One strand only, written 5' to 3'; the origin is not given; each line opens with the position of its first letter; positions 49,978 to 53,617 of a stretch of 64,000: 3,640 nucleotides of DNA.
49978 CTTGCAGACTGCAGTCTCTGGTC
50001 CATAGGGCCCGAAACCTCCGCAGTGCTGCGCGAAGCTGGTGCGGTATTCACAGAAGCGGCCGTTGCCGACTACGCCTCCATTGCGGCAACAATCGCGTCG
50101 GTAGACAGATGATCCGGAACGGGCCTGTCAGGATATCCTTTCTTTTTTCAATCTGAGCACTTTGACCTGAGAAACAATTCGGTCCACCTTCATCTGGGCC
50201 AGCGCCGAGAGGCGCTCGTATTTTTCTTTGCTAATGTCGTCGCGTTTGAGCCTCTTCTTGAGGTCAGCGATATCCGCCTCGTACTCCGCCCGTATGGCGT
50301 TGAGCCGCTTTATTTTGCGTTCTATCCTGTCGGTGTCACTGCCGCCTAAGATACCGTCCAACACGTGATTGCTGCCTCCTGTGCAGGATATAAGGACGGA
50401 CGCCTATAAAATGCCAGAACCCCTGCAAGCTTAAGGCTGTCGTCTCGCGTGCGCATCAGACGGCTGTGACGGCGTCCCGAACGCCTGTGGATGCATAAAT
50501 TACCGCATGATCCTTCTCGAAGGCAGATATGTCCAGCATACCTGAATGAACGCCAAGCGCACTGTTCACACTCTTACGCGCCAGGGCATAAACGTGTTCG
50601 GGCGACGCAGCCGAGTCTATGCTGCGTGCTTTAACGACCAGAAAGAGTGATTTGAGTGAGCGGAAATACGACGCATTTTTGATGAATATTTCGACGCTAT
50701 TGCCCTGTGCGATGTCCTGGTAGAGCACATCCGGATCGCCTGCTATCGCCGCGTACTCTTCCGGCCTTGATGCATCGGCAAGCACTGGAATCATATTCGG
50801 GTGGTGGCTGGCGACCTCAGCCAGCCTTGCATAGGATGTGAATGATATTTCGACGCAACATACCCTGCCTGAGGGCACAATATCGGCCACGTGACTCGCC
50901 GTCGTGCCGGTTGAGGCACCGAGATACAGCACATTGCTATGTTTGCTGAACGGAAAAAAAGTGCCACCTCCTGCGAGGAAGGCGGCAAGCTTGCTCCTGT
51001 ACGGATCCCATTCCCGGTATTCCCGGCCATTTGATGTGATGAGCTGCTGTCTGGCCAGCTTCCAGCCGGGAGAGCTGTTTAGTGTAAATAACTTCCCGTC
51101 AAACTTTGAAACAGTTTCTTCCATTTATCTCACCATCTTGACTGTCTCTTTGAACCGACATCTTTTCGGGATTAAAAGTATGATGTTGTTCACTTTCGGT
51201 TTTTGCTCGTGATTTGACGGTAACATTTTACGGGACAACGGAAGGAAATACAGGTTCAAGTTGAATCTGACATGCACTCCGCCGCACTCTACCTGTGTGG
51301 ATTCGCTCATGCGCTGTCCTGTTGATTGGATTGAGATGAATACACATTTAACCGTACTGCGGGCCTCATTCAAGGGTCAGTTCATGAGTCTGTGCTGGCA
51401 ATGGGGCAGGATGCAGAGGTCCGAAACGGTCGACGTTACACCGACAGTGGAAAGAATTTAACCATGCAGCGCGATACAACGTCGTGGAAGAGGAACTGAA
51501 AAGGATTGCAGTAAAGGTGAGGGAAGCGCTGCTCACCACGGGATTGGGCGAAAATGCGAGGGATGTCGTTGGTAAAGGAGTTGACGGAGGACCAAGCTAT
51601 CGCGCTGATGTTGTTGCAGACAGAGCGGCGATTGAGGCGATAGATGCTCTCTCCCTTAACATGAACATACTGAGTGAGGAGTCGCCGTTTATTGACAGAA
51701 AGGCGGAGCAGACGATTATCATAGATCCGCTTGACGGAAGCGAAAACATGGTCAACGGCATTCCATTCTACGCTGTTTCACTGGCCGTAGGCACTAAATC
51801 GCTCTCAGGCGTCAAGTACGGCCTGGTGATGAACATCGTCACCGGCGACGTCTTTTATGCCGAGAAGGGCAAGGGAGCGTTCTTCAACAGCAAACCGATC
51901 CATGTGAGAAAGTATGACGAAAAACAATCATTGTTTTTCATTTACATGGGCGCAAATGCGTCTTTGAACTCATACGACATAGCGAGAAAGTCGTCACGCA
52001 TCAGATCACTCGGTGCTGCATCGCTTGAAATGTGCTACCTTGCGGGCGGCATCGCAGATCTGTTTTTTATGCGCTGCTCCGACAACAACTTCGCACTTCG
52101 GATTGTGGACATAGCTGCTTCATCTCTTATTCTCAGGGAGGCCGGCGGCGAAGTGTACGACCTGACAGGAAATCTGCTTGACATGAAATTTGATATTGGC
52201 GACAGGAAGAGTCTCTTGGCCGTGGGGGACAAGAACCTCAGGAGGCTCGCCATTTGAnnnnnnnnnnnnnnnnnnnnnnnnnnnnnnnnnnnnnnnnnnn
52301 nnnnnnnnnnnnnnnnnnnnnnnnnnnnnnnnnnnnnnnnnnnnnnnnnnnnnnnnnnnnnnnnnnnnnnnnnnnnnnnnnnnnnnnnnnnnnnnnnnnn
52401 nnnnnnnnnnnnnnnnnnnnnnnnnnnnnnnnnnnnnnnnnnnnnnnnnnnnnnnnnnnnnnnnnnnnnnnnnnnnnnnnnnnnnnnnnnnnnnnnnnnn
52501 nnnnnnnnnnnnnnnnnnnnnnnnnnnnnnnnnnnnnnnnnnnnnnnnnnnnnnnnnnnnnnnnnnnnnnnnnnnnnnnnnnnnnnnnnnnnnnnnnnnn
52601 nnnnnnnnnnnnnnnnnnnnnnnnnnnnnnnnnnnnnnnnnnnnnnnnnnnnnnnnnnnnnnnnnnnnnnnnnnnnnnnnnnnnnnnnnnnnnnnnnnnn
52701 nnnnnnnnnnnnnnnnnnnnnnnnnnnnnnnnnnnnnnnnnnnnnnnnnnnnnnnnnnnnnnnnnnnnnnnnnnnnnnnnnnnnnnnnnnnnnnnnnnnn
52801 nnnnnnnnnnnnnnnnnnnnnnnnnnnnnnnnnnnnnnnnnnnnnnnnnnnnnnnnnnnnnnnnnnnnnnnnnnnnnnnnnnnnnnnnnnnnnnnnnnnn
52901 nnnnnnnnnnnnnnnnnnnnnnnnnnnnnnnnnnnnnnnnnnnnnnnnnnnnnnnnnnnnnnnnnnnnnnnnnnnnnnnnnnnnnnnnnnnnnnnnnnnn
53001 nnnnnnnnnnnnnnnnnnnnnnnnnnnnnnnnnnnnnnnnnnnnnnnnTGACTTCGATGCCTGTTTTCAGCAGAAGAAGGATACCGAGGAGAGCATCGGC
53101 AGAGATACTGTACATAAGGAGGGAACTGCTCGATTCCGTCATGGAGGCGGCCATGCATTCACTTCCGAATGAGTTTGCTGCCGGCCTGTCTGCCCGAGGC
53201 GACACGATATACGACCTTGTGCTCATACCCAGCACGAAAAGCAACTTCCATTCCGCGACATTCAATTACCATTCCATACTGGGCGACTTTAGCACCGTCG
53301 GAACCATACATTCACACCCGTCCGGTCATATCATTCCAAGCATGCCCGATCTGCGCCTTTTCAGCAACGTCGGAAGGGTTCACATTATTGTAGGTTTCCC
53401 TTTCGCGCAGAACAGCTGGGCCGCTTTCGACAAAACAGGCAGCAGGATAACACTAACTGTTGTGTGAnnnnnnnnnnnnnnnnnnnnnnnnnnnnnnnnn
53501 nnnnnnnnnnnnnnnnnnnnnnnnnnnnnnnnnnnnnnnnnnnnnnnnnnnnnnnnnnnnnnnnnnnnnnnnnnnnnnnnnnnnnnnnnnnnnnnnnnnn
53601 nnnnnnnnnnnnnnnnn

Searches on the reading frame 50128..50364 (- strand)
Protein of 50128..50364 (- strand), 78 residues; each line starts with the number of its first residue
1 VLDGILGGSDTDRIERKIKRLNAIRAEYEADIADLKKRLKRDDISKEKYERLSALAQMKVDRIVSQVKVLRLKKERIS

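Call 36: search_protein_families(library=pfam, proteins=[window:50128-50364:-], max_evalue=0.01)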
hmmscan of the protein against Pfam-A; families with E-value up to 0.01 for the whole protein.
window:50128-50364:- (78 aa): 1 family
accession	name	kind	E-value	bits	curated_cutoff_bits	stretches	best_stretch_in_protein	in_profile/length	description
PF19553.4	DUF6076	-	0.0083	16.3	23.5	1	14-68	92-146/168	Family of unknown function (DUF6076)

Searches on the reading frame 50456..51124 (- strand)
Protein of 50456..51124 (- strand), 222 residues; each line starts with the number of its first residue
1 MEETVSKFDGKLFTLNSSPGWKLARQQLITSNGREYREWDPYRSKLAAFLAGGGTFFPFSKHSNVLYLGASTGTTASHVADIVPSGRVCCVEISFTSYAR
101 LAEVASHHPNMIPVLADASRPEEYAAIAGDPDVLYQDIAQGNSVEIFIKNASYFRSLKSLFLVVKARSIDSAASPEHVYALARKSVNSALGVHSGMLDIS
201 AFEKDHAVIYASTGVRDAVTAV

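Call 36: search_protein_families(library=pfam, proteins=[window:50456-51124:-], max_evalue=0.01)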
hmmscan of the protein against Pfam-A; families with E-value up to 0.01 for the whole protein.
window:50456-51124:- (222 aa): 1 family
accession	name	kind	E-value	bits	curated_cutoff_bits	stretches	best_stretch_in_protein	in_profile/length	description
PF01269.23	Fibrillarin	-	7.1e-57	192.6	27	1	6-212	16-224/227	Fibrillarin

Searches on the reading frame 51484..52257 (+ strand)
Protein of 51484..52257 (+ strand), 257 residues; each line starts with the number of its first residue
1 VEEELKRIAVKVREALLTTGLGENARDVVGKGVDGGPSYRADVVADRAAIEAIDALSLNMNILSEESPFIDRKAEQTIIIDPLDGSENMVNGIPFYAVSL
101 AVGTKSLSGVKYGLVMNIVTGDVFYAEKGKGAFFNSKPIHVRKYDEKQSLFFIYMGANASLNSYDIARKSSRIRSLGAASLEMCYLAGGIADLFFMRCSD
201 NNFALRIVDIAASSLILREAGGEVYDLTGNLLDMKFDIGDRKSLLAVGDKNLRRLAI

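Call 36: search_protein_families(library=pfam, proteins=[window:51484-52257:+], max_evalue=0.01)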
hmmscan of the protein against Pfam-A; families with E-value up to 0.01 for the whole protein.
window:51484-52257:+ (257 aa): 2 families
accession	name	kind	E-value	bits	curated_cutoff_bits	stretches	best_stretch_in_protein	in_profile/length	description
PF00459.30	Inositol_P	-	7.6e-31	108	27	1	27-246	29-253/271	Inositol monophosphatase family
PF00316.25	FBPase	-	4.5e-05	23.6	34.8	1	2-89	29-117/191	Fructose-1-6-bisphosphatase, N-terminal domain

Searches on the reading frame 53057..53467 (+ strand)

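Call 36: search_protein_families(library=pfam, proteins=[window:53057-53467:+], max_evalue=0.01)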
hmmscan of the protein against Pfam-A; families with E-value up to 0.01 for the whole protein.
window:53057-53467:+ (136 aa): 1 family
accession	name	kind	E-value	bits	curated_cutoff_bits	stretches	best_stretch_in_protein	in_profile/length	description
PF14464.11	Prok-JAB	-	8.9e-08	32.4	25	1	23-114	3-103/114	Prokaryotic homologs of the JAB domain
